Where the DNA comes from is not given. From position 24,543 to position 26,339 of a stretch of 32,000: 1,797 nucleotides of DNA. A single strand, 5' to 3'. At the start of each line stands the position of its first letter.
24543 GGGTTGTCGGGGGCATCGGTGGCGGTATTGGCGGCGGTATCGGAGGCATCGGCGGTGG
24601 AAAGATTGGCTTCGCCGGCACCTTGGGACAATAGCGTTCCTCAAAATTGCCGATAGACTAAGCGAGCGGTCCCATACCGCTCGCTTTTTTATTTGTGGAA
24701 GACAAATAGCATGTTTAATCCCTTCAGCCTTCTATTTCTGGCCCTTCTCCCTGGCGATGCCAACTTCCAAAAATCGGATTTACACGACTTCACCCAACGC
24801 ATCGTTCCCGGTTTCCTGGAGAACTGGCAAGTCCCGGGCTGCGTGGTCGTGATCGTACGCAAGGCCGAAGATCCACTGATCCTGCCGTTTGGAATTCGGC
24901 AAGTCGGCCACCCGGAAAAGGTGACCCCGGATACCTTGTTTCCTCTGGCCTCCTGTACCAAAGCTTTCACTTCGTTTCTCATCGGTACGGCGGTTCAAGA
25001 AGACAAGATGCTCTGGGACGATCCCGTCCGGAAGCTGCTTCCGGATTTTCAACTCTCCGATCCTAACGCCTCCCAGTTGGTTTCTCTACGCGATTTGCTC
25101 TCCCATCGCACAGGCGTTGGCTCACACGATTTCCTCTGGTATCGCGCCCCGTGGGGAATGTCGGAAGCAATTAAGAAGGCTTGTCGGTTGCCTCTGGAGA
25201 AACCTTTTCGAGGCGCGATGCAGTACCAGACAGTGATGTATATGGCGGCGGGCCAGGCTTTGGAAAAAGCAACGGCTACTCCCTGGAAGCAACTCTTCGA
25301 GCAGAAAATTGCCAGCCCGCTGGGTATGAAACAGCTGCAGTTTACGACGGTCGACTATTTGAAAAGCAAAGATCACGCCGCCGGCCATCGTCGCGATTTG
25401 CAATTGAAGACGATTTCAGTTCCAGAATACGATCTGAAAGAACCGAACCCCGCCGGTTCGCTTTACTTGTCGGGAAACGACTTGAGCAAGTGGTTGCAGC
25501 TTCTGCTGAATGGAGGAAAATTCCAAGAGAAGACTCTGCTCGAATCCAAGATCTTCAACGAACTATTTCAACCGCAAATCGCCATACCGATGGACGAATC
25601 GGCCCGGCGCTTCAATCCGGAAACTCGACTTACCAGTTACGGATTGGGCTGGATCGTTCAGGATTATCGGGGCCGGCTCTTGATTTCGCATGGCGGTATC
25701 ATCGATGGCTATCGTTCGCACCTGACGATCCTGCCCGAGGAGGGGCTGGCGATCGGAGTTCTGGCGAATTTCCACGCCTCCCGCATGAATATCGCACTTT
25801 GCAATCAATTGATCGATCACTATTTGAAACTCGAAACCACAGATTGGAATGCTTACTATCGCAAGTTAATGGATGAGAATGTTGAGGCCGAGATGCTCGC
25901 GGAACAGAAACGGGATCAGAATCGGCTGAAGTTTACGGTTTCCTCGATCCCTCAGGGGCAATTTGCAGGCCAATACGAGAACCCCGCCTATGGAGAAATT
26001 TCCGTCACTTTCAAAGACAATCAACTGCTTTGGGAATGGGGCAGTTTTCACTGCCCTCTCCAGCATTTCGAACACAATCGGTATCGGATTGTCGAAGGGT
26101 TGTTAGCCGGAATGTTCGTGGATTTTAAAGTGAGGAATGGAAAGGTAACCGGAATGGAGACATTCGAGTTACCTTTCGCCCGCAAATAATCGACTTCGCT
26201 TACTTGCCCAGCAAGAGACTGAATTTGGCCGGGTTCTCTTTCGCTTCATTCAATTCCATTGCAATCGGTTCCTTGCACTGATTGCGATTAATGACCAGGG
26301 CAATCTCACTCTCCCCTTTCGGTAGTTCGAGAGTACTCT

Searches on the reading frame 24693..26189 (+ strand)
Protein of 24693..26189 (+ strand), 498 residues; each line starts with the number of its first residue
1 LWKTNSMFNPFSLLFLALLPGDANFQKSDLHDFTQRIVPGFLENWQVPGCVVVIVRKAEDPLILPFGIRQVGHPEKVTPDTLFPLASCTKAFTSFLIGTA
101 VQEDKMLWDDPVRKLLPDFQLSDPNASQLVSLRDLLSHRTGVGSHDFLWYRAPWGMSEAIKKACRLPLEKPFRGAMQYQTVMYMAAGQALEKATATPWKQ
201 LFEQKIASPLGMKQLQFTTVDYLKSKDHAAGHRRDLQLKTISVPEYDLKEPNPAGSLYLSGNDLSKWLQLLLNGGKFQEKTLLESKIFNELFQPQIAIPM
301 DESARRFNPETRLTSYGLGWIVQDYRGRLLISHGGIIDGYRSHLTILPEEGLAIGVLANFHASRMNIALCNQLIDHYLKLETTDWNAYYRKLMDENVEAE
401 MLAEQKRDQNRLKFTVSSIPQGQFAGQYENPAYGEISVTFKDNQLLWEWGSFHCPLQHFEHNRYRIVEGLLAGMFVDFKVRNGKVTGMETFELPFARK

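Call 5: search_protein_families(library=pfam, proteins=[window:24693-26189:+], max_evalue=1)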
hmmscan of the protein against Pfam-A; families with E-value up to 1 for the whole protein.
window:24693-26189:+ (498 aa): 3 families
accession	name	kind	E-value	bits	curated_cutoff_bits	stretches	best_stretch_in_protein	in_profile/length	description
PF00144.29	Beta-lactamase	-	8e-53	180.2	27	1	36-363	3-313/329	Beta-lactamase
PF11954.13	DUF3471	-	5.7e-08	33.5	29.3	1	420-491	11-89/103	Domain of unknown function (DUF3471)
PF00768.25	Peptidase_S11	-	0.068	13.1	27.6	1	80-113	32-65/239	D-alanyl-D-alanine carboxypeptidase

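Call 6: search_protein_families(library=ncbifam, proteins=[window:24693-26189:+], max_evalue=1)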
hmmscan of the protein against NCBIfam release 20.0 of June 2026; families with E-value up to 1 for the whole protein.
window:24693-26189:+ (498 aa): 45 families (the best 25 are shown)
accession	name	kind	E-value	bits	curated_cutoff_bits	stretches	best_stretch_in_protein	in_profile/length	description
NF007943.0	PRK10662.1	equivalog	8.1e-19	67.5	266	1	37-359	40-355/380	D-alanyl-D-alanine-carboxypeptidase/endopeptidase AmpH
NF033085.1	bla_class_C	equivalog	8.9e-15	54.3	415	2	29-132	3-105/356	class C beta-lactamase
NF002968.0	PRK03642.1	equivalog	1.8e-13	50.1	385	1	69-220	84-245/432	penicillin binding protein PBP4B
NF009622.0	PRK13128.1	equivalog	6.7e-12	44.7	443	2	35-217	10-192/518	D-aminopeptidase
NF012173.1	CMY2-MIR-ACT-EC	exception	3.2e-11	42.6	680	1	25-123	23-120/380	CMY2/MIR/ACT/EC family class C beta-lactamase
NF000519.2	blaPDC_var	exception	5.4e-10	39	900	1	41-129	45-132/397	PDC variant family class C beta-lactamase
NF000422.6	blaPDC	exception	5.8e-10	38.9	865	1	38-140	42-140/397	PDC family class C beta-lactamase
NF000419.2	blaCMH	exception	1.5e-09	37.5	875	1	23-122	21-119/381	CMH family class C beta-lactamase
NF052559.1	MthAcHydAcmB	equivalog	1.8e-09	36.8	550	1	43-288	20-286/391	methyl acetate hydrolase AcmB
NF000191.1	CMY2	exception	3.5e-09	35.9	800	1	29-120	27-117/381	CMY-2 family class C beta-lactamase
NF000187.3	BlaMIR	exception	5e-09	35.7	882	1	24-120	22-117/381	MIR family cephalosporin-hydrolyzing class C beta-lactamase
NF041665.1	blaPSZ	exception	7.5e-09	35.1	850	1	30-285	27-270/379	PSZ family class C beta-lactamase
NF000385.4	blaACT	exception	7.8e-09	35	810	1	27-120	25-117/380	ACT family cephalosporin-hydrolyzing class C beta-lactamase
NF012102.1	blaDHA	exception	8.5e-09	34.9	800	1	43-233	40-223/379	DHA family class C beta-lactamase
NF041666.1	ampC_Ecan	exception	1e-08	34.5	860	1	27-121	25-118/381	CMY2-MIR-ACT-EC family cephalosporin-hydrolyzing class C beta-lactamase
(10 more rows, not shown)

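Call 26: find_related_loci(query=window:24693-26186:+, collection=genome_contigs, flank=10000)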
Query window:24693-26186:+ (498 aa) in genome_contigs; peptide patterns used: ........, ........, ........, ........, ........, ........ (x = any residue, [..] = any of these).
24 stretches matched a pattern; 1 encode a relative of the query (tblastn E <= 1e-3); 1 distinct loci.
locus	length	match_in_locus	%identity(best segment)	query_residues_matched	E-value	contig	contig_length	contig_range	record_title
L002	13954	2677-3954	30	42-467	3e-67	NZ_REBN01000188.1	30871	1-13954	MAG: Mongoliibacter sp. isolate LCM1.Bin19 NODE_1156_length_30871_cov_9.04897, whole genome shotgun sequence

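Call 35: find_homologous_proteins(query=window:24693-26186:+, max_evalue=1e-30)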
Query window:24693-26186:+ (498 aa): 726 proteins with E <= 1e-30 among 8000 candidates; the best 120 are listed.
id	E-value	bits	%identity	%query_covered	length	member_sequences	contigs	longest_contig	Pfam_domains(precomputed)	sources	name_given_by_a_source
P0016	0.0e+0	1133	99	99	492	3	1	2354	PF11954.14,PF00144.30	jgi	jgi:CubicO group peptidase (beta-lactamase class C family)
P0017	3.2e-145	503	47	92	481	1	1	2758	PF11954.14,PF00144.30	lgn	-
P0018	6.1e-141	489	46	98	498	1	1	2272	PF11954.14,PF00144.30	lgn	-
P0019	2.5e-140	487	47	92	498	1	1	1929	PF11954.14,PF00144.30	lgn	-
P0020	2.5e-138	480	46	93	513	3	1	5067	PF11954.14,PF00144.30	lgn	-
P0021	2.3e-135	470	46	92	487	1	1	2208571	PF11954.14,PF00144.30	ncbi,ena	-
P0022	2.5e-134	467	45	93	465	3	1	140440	PF11954.14,PF00144.30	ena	-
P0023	1.6e-133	464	46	93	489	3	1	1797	PF11954.14,PF00144.30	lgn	-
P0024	3.5e-133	463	44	99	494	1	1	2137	PF11954.14,PF00144.30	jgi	jgi:CubicO group peptidase (beta-lactamase class C family)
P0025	4.1e-133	463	45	93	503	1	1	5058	PF11954.14,PF00144.30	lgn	-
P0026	4.6e-133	463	45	98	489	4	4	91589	PF11954.14,PF00144.30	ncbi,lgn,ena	-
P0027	5.7e-133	462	45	93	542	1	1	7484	PF11954.14,PF00144.30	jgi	jgi:CubicO group peptidase (beta-lactamase class C family)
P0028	9.7e-133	462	44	93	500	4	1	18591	PF11954.14,PF00144.30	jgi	-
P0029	1.4e-132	461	47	94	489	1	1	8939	PF11954.14,PF00144.30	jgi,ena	-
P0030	1.7e-132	461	45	98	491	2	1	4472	PF11954.14,PF00144.30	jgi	jgi:CubicO group peptidase (beta-lactamase class C family)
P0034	3.9e-132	460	46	92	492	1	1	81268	PF11954.14,PF00144.30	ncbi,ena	-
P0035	8.9e-132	458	45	93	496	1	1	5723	PF11954.14,PF00144.30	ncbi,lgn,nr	ncbi:MAG TPA: serine hydrolase [Gemmataceae bacterium]|nr:serine hydrolase [Gemmataceae bacterium]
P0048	8.3e-129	449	44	94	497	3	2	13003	PF11954.14,PF00144.30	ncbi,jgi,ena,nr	ncbi:MAG TPA: serine hydrolase [Fimbriiglobus sp.]|nr:serine hydrolase [Fimbriiglobus sp.]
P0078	6.4e-127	442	43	93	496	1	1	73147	PF11954.14,PF00144.30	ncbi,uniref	ncbi:serine hydrolase [Gemmata sp.]|uniref:serine hydrolase n=1 Tax=Gemmata sp. TaxID=1914242 RepID=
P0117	2.8e-124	434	43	88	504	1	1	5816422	PF11954.14,PF00144.30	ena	-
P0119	4.6e-124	433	43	93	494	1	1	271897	PF11954.14,PF00144.30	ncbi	ncbi:MAG: serine hydrolase [Gemmataceae bacterium]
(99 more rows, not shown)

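Call 36: find_encoding_contigs(protein=P0016, flank=10000)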
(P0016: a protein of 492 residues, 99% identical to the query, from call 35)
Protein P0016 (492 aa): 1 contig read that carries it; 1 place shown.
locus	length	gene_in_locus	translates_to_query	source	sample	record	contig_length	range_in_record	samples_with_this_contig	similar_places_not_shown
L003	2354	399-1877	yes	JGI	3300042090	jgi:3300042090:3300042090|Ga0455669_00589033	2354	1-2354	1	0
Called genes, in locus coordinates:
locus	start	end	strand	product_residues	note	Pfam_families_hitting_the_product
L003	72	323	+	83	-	-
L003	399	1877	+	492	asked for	PF00144:Beta-lactamase, PF11954:DUF3471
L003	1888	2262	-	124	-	-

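Call 37: find_encoding_contigs(protein=P0021, flank=10000, max_places=2)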
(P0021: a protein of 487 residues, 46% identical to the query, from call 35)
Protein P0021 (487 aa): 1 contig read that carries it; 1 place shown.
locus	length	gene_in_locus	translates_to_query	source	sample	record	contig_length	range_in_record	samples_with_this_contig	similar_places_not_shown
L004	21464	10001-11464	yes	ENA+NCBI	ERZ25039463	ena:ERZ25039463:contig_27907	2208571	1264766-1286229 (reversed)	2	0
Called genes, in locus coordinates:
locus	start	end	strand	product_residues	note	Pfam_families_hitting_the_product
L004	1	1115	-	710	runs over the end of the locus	PF00353:HemolysinCabind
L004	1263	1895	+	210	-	-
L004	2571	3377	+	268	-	PF07394:DUF1501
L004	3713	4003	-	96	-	-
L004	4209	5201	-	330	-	PF01261:AP_endonuc_2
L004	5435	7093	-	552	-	-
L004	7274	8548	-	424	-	PF05150:Legionella_OMP (weak)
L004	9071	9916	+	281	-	-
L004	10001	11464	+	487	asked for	PF00144:Beta-lactamase, PF11954:DUF3471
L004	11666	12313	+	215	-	-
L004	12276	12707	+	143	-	-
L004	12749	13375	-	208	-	-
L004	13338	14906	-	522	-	PF13365:Trypsin_2, PF00595:PDZ (weak), PF13180:PDZ_2, PF17820:PDZ_6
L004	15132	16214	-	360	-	PF13365:Trypsin_2, PF13180:PDZ_2, PF17820:PDZ_6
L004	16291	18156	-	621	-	PF00089:Trypsin, PF13365:Trypsin_2, PF13180:PDZ_2 (weak)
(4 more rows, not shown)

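Call 42: find_encoding_contigs(protein=P0022, flank=10000, max_places=2)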
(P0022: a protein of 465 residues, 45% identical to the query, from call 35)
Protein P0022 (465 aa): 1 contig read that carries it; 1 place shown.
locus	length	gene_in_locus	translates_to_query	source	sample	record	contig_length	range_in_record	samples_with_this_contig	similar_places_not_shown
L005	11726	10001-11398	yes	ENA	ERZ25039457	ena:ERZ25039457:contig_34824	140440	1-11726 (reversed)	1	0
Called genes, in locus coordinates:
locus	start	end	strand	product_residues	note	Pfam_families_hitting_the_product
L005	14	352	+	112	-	-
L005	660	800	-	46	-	-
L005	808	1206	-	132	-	PF03781:FGE-sulfatase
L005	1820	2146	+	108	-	-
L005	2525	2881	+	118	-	PF02424:ApbE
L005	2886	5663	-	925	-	PF02163:Peptidase_M50, PF00595:PDZ (faint), PF13180:PDZ_2 (faint), PF17820:PDZ_6 (faint), PF04376:ATE_N, PF04377:ATE_C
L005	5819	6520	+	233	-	-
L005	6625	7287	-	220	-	-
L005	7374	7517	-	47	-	-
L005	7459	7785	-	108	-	-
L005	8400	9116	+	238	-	PF14464:Prok-JAB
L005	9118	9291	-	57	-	-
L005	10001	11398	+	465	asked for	PF00144:Beta-lactamase, PF11954:DUF3471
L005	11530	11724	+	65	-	?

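Call 43: find_encoding_contigs(protein=P0034, flank=10000, max_places=2)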
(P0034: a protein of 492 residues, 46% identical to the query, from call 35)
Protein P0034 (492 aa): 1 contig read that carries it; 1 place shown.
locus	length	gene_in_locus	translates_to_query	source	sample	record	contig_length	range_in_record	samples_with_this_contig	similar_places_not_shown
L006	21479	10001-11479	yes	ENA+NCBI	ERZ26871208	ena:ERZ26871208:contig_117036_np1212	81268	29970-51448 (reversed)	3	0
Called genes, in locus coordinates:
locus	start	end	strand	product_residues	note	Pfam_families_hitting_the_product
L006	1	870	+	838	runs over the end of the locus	PF07090:GATase1_like (weak)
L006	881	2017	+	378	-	PF00696:AA_kinase, PF01472:PUA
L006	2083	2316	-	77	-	PF04255:DUF433 (weak)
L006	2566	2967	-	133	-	PF01850:PIN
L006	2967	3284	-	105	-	-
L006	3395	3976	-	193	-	PF00117:GATase, PF07722:Peptidase_C26 (weak)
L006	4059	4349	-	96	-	-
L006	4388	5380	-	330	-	PF01261:AP_endonuc_2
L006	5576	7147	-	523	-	-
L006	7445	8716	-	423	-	-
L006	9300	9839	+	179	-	-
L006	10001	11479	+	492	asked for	PF00144:Beta-lactamase, PF11954:DUF3471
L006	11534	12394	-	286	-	-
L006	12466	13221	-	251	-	-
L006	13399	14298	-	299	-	-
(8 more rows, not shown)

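Call 44: find_encoding_contigs(protein=P0026, flank=10000, max_places=2)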
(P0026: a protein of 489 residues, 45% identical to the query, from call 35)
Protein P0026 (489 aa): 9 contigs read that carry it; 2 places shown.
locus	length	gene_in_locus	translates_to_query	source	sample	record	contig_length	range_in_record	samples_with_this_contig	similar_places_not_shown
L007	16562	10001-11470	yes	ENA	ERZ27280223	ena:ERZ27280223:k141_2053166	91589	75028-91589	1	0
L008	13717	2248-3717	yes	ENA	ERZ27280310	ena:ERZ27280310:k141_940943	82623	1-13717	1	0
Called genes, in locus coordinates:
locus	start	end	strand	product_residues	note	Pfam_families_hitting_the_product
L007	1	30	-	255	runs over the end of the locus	PF01975:SurE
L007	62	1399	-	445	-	PF01541:GIY-YIG (weak), PF27096:UvrC_M, PF02151:UVR, PF08459:UvrC_RNaseH_dom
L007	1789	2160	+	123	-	-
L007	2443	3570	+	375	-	PF03193:RsgA_GTPase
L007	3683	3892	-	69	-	-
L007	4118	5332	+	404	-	PF02746:MR_MLE_N, PF13378:MR_MLE_C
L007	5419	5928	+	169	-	-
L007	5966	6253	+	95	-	-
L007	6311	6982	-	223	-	PF02682:CT_C_D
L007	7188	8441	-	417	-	PF05150:Legionella_OMP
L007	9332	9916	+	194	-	-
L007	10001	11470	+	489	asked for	PF00144:Beta-lactamase, PF11954:DUF3471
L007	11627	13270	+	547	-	PF04389:Peptidase_M28, PF01546:Peptidase_M20 (weak)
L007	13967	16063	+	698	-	PF10459:Peptidase_S46, PF00089:Trypsin (faint), PF13365:Trypsin_2 (faint)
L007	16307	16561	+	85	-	?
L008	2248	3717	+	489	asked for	PF00144:Beta-lactamase, PF11954:DUF3471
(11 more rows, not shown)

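Call 49: find_related_loci(query=A3, collection=metagenome_contigs, flank=6000)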
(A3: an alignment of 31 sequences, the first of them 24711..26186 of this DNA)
Query A3 (492 aa) in metagenome_contigs; peptide patterns used: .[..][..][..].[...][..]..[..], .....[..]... (x = any residue, [..] = any of these).
377 stretches matched a pattern; 331 encode a relative of the query (tblastn E <= 1e-3); the best 80 are kept; 80 distinct loci.
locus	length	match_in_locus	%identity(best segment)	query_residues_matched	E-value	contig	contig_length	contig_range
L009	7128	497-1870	49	36-492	1e-139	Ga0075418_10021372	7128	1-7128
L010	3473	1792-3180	48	31-492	1e-144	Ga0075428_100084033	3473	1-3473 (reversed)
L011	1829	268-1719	44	8-491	7e-149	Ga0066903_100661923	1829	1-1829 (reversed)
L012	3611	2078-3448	44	36-492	9e-138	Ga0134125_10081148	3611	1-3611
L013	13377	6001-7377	45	36-492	6e-133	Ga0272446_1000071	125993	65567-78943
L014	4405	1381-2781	47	26-492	3e-135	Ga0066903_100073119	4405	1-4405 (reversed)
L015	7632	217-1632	44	25-492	1e-132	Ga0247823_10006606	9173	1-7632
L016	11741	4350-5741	44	30-492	7e-131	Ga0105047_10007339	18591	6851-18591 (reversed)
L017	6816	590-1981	44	30-492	7e-131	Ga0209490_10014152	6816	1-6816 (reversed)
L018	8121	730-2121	44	30-492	8e-131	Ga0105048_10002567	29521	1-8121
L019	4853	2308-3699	44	30-492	4e-132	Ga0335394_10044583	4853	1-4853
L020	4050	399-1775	44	36-492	6e-133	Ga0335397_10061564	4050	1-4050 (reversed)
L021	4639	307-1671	43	38-492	7e-132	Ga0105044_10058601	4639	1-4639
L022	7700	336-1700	44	39-491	4e-130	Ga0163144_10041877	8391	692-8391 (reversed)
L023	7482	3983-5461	40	5-492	7e-129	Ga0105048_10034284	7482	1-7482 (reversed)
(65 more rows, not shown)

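Call 59: find_encoding_contigs(protein=P0078, flank=5000, max_places=2)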
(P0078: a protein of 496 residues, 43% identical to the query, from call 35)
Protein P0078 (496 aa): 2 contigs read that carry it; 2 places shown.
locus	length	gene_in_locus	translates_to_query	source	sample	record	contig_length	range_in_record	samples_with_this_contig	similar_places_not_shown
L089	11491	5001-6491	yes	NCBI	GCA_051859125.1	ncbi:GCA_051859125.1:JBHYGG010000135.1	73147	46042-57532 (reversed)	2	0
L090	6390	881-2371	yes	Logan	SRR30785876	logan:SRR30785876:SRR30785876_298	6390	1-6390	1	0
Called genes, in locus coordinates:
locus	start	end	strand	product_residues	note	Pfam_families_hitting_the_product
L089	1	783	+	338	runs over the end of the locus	PF02547:Queuosine_synth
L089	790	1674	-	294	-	-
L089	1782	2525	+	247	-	-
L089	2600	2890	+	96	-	-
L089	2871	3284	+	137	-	PF01844:HNH, PF14279:HNH_5 (weak)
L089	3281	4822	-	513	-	PF00587:tRNA-synt_2b, PF03129:HGTP_anticodon, PF09180:ProRS-C_1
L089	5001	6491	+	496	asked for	PF00144:Beta-lactamase, PF11954:DUF3471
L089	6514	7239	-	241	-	PF00005:ABC_tran, PF13304:AAA_21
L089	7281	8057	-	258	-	-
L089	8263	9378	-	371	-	PF04055:Radical_SAM, PF19288:CofH_C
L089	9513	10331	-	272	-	PF02621:VitK2_biosynth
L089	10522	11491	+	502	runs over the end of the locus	PF01554:MatE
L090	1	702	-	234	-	?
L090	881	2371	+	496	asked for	PF00144:Beta-lactamase, PF11954:DUF3471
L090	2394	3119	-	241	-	PF00005:ABC_tran, PF13304:AAA_21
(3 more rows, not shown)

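Call 60: find_encoding_contigs(protein=P0117, flank=5000, max_places=2)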
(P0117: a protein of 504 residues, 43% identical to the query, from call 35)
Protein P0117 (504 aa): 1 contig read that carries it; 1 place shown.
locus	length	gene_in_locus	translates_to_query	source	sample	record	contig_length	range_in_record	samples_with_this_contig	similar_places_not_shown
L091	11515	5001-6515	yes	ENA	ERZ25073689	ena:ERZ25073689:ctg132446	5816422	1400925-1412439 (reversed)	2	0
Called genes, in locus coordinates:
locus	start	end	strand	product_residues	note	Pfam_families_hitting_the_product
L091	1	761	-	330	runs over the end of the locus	PF01261:AP_endonuc_2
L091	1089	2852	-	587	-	-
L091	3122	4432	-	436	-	-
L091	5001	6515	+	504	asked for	PF00144:Beta-lactamase, PF11954:DUF3471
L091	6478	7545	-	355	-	-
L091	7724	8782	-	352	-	PF04389:Peptidase_M28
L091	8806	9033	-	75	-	-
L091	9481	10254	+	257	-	PF04542:Sigma70_r2, PF04539:Sigma70_r3, PF08281:Sigma70_r4_2 (weak), PF04545:Sigma70_r4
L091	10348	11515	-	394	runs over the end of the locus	-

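Call 61: find_encoding_contigs(protein=P0048, flank=5000, max_places=2)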
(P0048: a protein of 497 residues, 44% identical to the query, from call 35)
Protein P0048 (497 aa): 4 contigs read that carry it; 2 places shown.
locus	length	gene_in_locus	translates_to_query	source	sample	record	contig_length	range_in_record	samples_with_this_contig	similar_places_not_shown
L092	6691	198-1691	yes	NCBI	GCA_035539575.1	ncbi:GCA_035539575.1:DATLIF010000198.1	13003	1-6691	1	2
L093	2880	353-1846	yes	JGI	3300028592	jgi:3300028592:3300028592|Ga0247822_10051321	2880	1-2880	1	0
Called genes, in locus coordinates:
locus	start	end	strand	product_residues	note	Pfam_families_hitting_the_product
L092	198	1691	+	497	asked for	PF00144:Beta-lactamase, PF11954:DUF3471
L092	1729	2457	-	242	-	PF00005:ABC_tran, PF13304:AAA_21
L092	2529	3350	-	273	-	-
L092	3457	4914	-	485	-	PF06500:FrsA-like (weak), PF02129:Peptidase_S15, PF00561:Abhydrolase_1, PF20434:BD-FAE (weak), PF12697:Abhydrolase_6, PF00326:Peptidase_S9 (weak), PF12146:Hydrolase_4, PF08840:BAAT_C (weak), +1 more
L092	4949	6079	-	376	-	PF04055:Radical_SAM, PF19288:CofH_C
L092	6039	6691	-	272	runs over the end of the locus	PF02621:VitK2_biosynth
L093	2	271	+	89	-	?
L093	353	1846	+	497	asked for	PF00144:Beta-lactamase, PF11954:DUF3471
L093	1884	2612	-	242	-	PF00005:ABC_tran, PF13304:AAA_21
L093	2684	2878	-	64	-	?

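Call 71: search_solved_structures(query=window:24711-26186:+, max_evalue=1e-10)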
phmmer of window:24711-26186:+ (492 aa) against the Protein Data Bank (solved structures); distinct sequences matched with E-value up to 1e-10: 12.
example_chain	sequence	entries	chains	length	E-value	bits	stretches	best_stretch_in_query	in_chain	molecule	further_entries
7spn_A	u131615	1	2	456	2.1e-22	82.8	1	32-362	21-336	IS11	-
4gdn_A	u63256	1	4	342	2.8e-20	75.8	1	28-357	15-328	Protein flp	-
2qmi_A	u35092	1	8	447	2.8e-18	69.2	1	38-354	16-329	Pbp related beta-lactamase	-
4e6x_A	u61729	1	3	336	4.2e-15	58.7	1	40-374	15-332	ClbP peptidase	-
3o3v_A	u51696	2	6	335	4.3e-15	58.7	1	40-374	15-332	beta-lactamase | ClbP peptidase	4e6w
7mdc_A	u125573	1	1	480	1.1e-14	57.3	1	40-374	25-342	Beta-lactamase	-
7ul6_A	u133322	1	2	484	1.1e-14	57.3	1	40-374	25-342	Beta-lactamase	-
7mde_A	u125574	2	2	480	2.8e-14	56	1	40-374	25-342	Beta-lactamase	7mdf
2dns_A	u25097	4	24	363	5.4e-14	55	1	28-356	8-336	D-amino acid amidase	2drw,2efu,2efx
4y7p_A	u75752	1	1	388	4.3e-11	45.5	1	61-276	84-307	Alkaline D-peptidase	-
4ivi_A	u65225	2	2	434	5e-11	45.3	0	35-114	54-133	Carboxylesterase | Carboxylesterases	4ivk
6ksu_A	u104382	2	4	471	7.9e-11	44.6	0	60-207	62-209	Alpha/beta hydrolase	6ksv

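Call 74: find_encoding_contigs(protein=P0119, flank=4000, max_places=1)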
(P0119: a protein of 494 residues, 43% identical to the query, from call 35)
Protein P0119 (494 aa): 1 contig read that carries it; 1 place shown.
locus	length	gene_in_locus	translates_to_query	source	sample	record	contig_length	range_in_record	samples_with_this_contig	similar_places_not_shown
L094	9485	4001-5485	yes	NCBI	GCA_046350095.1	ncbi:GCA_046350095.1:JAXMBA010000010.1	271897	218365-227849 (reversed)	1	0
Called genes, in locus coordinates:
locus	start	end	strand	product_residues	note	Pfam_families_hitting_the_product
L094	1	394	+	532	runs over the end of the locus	PF01979:Amidohydro_1 (faint), PF07969:Amidohydro_3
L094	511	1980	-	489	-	-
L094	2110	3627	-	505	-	PF05150:Legionella_OMP (weak)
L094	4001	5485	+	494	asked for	PF00144:Beta-lactamase, PF11954:DUF3471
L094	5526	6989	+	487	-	PF00884:Sulfatase, PF01663:Phosphodiest (faint), PF16347:SGSH_C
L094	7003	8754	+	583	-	PF00884:Sulfatase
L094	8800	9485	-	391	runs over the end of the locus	PF01261:AP_endonuc_2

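Call 75: find_encoding_contigs(protein=P0035, flank=4000, max_places=1)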
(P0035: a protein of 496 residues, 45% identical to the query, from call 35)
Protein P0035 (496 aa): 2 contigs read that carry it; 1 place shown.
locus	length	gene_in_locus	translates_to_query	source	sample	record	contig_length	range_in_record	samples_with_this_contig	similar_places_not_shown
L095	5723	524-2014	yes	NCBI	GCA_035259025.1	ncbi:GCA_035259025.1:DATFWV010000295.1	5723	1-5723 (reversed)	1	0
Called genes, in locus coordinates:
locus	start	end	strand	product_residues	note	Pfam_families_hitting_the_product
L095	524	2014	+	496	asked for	PF00144:Beta-lactamase, PF11954:DUF3471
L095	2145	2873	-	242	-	PF00005:ABC_tran, PF13304:AAA_21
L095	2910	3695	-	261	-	-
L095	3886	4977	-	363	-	PF04055:Radical_SAM, PF19288:CofH_C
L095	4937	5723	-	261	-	PF02621:VitK2_biosynth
